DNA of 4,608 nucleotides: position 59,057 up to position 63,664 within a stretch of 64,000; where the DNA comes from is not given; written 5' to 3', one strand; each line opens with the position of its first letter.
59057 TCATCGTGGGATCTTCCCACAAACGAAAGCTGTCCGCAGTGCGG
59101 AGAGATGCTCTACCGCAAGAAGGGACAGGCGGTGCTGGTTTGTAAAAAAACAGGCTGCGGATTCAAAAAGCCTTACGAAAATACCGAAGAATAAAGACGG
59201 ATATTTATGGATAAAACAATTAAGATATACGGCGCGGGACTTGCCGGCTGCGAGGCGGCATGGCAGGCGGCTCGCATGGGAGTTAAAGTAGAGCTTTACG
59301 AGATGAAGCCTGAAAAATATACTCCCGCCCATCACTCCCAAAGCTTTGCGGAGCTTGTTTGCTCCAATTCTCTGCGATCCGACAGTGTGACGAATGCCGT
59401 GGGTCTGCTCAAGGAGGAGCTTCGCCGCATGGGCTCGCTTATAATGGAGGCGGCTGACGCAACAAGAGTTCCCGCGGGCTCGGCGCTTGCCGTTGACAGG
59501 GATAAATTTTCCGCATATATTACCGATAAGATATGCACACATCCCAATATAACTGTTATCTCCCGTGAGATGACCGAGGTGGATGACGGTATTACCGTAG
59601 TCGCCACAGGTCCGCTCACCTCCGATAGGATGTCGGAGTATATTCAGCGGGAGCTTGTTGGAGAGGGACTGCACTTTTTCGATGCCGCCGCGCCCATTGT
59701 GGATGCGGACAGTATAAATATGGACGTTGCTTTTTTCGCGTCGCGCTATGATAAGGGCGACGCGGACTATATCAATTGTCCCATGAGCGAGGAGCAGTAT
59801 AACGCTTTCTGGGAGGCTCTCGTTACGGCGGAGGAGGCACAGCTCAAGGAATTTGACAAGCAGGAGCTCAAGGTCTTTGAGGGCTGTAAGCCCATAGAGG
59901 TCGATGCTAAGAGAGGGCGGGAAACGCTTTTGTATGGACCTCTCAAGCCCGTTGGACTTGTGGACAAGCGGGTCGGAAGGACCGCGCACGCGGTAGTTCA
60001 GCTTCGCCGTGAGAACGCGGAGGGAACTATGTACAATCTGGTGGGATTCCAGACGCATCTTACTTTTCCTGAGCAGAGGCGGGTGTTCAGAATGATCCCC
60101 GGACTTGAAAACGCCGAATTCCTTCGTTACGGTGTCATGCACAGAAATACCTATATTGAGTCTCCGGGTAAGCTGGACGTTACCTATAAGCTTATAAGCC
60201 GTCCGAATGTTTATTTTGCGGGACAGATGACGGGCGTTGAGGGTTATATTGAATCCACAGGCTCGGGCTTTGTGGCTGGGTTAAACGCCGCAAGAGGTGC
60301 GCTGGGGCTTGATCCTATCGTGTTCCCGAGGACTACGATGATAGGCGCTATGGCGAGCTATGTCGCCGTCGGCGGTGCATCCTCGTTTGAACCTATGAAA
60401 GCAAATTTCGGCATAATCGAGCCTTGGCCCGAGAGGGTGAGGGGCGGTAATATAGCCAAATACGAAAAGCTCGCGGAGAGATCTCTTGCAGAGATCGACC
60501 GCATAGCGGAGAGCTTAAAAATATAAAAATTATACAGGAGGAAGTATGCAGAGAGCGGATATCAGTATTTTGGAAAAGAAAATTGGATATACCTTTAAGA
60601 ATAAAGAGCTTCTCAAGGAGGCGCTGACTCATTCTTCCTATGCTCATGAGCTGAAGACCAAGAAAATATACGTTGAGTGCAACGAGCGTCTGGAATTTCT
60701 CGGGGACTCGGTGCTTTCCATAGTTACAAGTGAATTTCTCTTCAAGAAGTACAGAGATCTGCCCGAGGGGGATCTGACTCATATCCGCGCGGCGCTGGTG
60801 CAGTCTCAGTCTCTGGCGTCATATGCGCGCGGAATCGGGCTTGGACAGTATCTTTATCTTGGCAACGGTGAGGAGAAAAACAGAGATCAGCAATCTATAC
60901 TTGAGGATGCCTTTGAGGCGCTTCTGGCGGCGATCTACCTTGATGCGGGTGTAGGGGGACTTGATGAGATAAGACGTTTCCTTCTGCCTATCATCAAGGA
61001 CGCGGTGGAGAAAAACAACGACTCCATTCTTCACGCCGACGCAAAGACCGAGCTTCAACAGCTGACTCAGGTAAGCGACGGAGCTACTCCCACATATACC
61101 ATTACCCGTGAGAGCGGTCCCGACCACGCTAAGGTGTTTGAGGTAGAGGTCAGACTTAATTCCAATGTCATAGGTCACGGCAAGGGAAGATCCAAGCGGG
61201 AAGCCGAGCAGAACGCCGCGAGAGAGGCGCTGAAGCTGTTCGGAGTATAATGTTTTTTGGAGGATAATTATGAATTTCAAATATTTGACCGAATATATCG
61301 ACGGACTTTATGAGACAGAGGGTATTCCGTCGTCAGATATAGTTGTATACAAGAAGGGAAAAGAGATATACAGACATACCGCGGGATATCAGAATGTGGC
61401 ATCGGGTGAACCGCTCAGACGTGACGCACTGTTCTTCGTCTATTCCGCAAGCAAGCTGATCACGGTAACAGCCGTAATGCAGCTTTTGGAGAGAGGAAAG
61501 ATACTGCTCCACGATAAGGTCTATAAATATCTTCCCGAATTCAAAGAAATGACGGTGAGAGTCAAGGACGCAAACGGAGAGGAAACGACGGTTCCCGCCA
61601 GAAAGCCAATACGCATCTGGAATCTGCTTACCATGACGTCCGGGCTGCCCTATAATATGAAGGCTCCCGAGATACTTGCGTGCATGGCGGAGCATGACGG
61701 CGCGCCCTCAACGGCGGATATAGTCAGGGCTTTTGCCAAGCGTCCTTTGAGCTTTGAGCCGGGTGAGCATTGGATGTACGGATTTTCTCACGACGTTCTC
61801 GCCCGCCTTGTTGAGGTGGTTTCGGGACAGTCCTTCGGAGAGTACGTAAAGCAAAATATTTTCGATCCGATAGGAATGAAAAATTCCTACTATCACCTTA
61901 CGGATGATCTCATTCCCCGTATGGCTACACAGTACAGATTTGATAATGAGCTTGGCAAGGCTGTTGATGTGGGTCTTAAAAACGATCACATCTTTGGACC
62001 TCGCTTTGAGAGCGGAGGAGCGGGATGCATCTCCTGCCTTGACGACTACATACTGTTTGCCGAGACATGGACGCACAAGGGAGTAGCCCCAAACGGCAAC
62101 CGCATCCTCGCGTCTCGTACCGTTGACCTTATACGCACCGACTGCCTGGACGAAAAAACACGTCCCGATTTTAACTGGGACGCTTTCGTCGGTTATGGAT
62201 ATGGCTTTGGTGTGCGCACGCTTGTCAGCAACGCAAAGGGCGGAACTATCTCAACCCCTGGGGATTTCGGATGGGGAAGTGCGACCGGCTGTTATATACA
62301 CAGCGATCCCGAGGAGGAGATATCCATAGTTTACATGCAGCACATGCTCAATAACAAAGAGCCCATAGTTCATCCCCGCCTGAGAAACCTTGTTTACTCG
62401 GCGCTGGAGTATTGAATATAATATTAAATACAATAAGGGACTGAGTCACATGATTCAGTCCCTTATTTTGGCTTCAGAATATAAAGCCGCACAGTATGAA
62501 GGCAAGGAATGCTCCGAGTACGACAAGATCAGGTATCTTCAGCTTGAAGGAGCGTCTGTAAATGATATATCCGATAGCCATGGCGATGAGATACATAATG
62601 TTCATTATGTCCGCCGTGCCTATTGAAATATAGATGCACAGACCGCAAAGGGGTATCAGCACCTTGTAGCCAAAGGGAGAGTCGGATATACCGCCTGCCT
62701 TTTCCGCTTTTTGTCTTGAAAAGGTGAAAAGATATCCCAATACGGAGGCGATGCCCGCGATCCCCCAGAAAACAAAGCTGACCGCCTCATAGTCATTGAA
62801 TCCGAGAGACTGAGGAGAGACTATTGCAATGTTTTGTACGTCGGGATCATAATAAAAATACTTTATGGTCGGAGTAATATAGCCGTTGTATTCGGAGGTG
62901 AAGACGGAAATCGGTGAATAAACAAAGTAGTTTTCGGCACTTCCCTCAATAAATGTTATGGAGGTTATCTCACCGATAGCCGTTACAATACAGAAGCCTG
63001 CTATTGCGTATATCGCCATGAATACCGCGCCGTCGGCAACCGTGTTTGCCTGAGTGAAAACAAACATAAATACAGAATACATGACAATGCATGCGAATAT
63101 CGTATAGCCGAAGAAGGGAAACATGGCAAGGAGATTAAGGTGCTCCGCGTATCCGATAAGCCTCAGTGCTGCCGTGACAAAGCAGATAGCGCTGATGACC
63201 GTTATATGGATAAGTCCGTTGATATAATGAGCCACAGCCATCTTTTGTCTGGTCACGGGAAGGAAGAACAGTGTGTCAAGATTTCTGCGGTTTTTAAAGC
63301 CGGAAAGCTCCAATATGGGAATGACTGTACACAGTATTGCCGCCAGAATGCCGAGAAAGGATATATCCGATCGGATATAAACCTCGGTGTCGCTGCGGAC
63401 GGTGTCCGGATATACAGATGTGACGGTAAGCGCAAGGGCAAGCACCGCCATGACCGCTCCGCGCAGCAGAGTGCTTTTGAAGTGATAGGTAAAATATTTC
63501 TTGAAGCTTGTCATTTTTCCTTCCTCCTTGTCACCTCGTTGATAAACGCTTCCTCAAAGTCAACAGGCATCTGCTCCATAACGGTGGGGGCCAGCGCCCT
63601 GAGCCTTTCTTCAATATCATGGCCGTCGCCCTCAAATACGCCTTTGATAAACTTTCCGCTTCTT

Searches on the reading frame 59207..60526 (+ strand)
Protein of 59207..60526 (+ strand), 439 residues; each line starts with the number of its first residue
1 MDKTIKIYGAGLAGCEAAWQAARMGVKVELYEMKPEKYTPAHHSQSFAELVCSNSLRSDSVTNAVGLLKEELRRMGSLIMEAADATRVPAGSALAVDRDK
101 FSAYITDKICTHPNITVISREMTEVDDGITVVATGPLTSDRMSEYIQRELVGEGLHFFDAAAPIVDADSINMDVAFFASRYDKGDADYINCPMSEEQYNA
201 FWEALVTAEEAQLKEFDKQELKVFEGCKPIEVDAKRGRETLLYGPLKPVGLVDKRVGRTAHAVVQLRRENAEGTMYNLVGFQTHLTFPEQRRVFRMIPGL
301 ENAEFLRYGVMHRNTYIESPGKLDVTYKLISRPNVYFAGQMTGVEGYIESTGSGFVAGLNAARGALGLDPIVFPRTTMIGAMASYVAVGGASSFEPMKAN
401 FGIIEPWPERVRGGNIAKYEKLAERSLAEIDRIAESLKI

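Call 63: search_protein_families(library=pfam, proteins=[window:59207-60526:+], max_evalue=0.00001)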
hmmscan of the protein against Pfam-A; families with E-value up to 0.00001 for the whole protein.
window:59207-60526:+ (439 aa): 2 families
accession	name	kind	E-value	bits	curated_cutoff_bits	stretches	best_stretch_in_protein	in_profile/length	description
PF01134.28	GIDA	-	4.2e-100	336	22.1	1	5-367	2-389/391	Glucose inhibited division protein A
PF01262.27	AlaDh_PNT_C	-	8.5e-06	25.8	23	0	5-43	31-69/214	Alanine dehydrogenase/PNT, C-terminal domain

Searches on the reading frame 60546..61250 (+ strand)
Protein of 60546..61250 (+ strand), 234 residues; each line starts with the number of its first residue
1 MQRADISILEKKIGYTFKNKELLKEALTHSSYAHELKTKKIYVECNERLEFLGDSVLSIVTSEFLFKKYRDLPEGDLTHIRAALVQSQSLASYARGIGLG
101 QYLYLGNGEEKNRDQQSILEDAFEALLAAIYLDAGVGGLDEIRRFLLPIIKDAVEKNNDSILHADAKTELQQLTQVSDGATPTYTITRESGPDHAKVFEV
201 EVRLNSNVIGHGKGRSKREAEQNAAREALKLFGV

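Call 101: search_protein_families(library=pfam, proteins=[window:60546-61250:+], max_evalue=0.0001)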
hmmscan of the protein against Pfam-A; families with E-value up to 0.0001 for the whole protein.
window:60546-61250:+ (234 aa): 4 families
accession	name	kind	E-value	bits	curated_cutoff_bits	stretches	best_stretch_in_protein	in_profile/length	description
PF14622.11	Ribonucleas_3_3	-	1.8e-36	125.6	35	1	19-137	1-114/128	Ribonuclease-III-like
PF00636.31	Ribonuclease_3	-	7.7e-26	91.3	27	1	47-135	1-102/102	Ribonuclease III domain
PF00035.32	dsrm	-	2.3e-17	63.8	23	1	166-230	1-64/66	Double-stranded RNA binding motif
PF22935.1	RM44_endonuclase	-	5.4e-10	39.9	27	1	4-130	4-139/139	Large ribosomal subunit protein mL44, endonuclease domain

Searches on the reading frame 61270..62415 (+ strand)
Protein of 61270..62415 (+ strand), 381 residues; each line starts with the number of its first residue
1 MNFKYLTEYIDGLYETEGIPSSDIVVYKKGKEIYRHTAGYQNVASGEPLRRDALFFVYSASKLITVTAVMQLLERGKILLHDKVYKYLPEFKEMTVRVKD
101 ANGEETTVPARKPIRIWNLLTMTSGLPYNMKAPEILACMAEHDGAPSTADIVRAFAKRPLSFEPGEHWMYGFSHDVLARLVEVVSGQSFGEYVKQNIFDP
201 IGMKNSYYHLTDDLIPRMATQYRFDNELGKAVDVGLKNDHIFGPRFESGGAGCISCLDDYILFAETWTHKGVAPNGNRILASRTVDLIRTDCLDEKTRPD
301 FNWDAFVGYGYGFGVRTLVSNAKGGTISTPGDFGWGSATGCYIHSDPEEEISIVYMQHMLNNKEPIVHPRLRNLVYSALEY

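Call 101: search_protein_families(library=pfam, proteins=[window:61270-62415:+], max_evalue=0.0001)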
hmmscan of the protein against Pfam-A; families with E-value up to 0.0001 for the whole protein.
window:61270-62415:+ (381 aa): 1 family
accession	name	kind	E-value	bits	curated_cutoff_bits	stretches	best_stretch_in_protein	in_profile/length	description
PF00144.29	Beta-lactamase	-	1.1e-57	196.1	27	1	8-371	3-323/329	Beta-lactamase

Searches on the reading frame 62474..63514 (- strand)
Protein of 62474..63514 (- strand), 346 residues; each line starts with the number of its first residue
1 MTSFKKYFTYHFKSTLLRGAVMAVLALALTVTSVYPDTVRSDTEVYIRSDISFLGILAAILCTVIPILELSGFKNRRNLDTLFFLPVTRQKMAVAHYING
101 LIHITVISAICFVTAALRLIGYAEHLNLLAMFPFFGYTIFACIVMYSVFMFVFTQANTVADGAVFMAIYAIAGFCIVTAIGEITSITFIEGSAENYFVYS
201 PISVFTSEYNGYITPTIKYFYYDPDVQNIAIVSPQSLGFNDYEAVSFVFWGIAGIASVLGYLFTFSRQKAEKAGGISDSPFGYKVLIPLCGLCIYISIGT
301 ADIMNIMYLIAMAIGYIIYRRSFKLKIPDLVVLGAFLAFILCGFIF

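Call 101: search_protein_families(library=pfam, proteins=[window:62474-63514:-], max_evalue=0.0001)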
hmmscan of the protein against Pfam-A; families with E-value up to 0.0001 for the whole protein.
window:62474-63514:- (346 aa): 1 family
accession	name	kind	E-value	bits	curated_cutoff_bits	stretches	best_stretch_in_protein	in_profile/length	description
PF13346.12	ABC2_membrane_5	-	1.8e-05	24.8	25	1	49-204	33-187/205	ABC-2 family transporter protein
